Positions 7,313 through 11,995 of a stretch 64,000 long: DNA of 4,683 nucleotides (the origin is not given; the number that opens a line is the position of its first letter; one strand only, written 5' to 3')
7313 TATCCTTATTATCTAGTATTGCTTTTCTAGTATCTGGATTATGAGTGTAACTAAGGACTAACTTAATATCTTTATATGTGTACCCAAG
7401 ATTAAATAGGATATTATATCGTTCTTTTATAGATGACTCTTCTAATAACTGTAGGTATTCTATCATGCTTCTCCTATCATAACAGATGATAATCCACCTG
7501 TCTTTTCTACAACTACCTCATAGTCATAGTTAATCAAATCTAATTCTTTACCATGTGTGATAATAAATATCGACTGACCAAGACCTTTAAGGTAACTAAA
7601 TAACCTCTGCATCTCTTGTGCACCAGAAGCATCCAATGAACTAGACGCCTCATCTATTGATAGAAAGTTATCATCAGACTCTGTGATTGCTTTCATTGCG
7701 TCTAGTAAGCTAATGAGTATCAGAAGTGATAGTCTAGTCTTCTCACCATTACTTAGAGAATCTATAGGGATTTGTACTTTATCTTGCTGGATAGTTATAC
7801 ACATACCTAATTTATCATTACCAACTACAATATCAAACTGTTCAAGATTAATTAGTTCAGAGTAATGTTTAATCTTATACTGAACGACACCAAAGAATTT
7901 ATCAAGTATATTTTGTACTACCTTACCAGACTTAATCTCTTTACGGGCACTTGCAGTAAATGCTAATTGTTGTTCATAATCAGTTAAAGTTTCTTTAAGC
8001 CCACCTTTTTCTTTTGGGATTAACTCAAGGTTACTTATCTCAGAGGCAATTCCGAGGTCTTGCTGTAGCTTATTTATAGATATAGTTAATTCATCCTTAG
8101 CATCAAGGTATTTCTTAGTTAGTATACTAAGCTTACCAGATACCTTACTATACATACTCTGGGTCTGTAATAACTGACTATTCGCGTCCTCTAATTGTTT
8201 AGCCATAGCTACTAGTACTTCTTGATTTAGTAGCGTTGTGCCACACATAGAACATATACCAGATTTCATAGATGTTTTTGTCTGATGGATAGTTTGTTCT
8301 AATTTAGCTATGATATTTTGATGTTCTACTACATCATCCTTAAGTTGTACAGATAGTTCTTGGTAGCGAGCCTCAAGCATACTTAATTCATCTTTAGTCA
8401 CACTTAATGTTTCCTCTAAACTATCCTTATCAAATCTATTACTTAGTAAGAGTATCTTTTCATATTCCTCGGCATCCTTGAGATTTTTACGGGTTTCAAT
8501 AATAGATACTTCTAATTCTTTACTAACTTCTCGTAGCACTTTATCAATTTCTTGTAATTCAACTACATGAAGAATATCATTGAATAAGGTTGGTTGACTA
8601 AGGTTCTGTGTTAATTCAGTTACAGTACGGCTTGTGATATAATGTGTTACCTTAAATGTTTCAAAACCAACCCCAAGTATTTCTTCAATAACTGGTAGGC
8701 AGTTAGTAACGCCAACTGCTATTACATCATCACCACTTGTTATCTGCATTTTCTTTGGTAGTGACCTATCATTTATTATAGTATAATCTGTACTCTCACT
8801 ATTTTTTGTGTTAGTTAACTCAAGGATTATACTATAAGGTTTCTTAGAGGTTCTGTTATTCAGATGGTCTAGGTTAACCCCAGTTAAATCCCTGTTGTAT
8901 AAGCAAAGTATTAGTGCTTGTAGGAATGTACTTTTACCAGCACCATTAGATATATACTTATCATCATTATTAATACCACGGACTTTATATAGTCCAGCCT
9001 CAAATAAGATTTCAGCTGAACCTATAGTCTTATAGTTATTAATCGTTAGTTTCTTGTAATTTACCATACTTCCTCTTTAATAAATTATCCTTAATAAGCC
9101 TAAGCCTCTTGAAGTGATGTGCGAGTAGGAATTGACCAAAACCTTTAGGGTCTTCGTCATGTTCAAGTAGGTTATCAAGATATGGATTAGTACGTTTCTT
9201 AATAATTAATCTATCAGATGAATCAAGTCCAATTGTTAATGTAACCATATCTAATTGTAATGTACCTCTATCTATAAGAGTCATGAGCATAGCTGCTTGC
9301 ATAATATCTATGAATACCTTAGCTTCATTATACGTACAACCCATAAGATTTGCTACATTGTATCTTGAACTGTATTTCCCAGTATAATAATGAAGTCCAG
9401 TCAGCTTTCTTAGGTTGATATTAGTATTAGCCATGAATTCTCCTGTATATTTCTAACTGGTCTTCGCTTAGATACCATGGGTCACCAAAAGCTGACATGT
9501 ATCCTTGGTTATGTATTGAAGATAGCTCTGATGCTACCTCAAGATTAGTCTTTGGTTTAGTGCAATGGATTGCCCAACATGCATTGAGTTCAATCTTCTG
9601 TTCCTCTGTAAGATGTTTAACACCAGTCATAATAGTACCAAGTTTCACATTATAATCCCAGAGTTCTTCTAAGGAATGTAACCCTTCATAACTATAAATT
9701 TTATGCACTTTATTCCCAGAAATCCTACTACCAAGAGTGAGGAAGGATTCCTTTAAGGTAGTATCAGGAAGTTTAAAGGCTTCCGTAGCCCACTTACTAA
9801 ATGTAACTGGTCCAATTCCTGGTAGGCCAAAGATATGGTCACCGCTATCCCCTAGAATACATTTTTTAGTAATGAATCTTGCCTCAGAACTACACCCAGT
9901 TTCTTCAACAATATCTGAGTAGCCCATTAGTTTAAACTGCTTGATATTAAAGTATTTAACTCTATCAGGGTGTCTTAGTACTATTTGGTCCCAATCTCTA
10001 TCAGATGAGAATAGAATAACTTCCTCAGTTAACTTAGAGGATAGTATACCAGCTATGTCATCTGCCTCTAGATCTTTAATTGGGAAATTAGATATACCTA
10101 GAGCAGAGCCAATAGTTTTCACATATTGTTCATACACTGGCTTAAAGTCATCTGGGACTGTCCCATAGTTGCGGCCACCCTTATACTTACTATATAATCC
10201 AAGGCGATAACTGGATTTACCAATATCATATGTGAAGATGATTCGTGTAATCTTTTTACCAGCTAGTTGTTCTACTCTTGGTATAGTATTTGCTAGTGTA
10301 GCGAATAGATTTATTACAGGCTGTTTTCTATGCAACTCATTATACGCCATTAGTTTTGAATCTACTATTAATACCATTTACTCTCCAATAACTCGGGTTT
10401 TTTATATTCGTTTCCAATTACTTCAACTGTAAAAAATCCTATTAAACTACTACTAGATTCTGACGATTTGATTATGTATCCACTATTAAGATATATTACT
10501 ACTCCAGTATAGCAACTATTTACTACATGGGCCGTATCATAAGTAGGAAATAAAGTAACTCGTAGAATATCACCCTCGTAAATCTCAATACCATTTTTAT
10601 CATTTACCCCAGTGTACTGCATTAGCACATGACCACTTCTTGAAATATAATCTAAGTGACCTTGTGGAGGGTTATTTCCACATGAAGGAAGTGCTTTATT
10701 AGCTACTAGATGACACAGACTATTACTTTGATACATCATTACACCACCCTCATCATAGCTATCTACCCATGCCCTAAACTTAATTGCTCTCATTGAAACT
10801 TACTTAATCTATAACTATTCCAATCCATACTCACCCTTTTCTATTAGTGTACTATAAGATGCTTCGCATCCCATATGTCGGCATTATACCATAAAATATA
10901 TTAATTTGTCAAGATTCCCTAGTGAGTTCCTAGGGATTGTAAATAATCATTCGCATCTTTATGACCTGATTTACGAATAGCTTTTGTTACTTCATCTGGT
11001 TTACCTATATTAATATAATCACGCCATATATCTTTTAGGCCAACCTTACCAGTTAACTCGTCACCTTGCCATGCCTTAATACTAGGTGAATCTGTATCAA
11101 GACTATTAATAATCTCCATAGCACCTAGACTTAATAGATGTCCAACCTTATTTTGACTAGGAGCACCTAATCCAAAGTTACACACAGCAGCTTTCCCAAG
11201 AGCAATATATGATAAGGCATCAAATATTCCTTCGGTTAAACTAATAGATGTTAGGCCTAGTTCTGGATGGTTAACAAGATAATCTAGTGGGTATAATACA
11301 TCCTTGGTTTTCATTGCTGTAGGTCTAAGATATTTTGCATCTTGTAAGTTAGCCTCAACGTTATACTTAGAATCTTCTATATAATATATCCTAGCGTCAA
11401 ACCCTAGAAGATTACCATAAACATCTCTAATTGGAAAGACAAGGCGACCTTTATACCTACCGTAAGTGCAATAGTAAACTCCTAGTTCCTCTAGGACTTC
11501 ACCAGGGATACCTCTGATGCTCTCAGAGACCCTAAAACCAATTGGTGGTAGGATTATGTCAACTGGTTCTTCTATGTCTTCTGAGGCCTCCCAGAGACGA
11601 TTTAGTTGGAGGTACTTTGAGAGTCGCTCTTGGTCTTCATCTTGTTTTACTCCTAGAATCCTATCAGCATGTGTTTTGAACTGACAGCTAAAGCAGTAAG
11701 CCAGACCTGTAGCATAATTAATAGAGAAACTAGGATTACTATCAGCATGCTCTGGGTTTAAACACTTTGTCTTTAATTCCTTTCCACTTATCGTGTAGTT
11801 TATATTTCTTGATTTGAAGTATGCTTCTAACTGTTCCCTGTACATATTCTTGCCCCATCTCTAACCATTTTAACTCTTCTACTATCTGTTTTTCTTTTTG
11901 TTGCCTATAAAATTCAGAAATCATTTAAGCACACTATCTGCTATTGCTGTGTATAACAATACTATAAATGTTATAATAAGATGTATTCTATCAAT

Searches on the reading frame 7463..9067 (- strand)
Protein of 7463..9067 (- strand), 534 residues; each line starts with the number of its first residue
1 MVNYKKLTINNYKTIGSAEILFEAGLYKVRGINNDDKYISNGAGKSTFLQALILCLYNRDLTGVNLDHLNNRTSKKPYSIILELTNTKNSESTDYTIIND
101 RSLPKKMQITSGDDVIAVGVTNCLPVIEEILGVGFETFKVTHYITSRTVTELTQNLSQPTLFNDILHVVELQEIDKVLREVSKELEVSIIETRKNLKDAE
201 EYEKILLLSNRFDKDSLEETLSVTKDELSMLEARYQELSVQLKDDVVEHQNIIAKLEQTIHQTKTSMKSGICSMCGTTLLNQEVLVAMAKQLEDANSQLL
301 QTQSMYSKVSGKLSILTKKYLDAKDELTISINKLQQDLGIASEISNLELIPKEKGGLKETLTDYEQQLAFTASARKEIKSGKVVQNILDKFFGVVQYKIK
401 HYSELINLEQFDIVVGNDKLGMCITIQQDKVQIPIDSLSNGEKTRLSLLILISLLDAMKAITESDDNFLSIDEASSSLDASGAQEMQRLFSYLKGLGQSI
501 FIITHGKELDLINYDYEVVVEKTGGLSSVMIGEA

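Call 9: search_protein_families(library=phrogs, proteins=[window:7463-9067:-], max_evalue=0.001)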
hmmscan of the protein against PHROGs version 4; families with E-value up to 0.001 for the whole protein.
window:7463-9067:- (534 aa): 4 families
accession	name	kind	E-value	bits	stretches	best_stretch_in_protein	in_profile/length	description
phrog_77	-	DNA, RNA and nucleotide metabolism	1.2e-34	121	1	1-531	295-953/967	SbcC-like subunit of palindrome specific endonuclease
phrog_21388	-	DNA, RNA and nucleotide metabolism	2.2e-12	48.2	1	1-101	1-99/126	exonuclease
phrog_293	-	moron, auxiliary metabolic gene and host takeover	5.3e-07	29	1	433-509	264-331/1058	ABC transporter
phrog_1499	-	unknown function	0.00098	19.5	1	2-83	3-73/427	-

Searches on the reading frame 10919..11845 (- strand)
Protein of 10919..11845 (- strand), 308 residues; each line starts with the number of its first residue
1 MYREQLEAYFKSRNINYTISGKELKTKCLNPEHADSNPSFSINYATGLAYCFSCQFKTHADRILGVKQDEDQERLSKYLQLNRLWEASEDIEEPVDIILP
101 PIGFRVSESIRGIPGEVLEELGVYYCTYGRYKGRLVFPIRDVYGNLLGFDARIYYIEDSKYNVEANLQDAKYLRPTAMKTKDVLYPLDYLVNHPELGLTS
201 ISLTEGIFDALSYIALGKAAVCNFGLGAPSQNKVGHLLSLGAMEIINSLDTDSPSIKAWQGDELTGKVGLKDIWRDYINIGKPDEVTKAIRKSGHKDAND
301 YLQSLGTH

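Call 10: search_protein_families(library=phrogs, proteins=[window:10919-11845:-], max_evalue=0.001)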
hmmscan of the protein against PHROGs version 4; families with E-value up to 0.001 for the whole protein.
window:10919-11845:- (308 aa): 5 families
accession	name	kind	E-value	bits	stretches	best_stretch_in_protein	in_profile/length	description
phrog_47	-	DNA, RNA and nucleotide metabolism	1.5e-18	67.8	1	17-255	44-287/947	DNA primase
phrog_6444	-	DNA, RNA and nucleotide metabolism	3.7e-11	43.5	2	127-237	196-298/577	DNA primase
phrog_239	-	DNA, RNA and nucleotide metabolism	2e-10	41.3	1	19-303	36-297/801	DNA primase/helicase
phrog_360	-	DNA, RNA and nucleotide metabolism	5.3e-05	24.3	1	25-63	29-67/133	DNA primase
phrog_849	-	DNA, RNA and nucleotide metabolism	0.00068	19.7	1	129-241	179-285/435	DNA primase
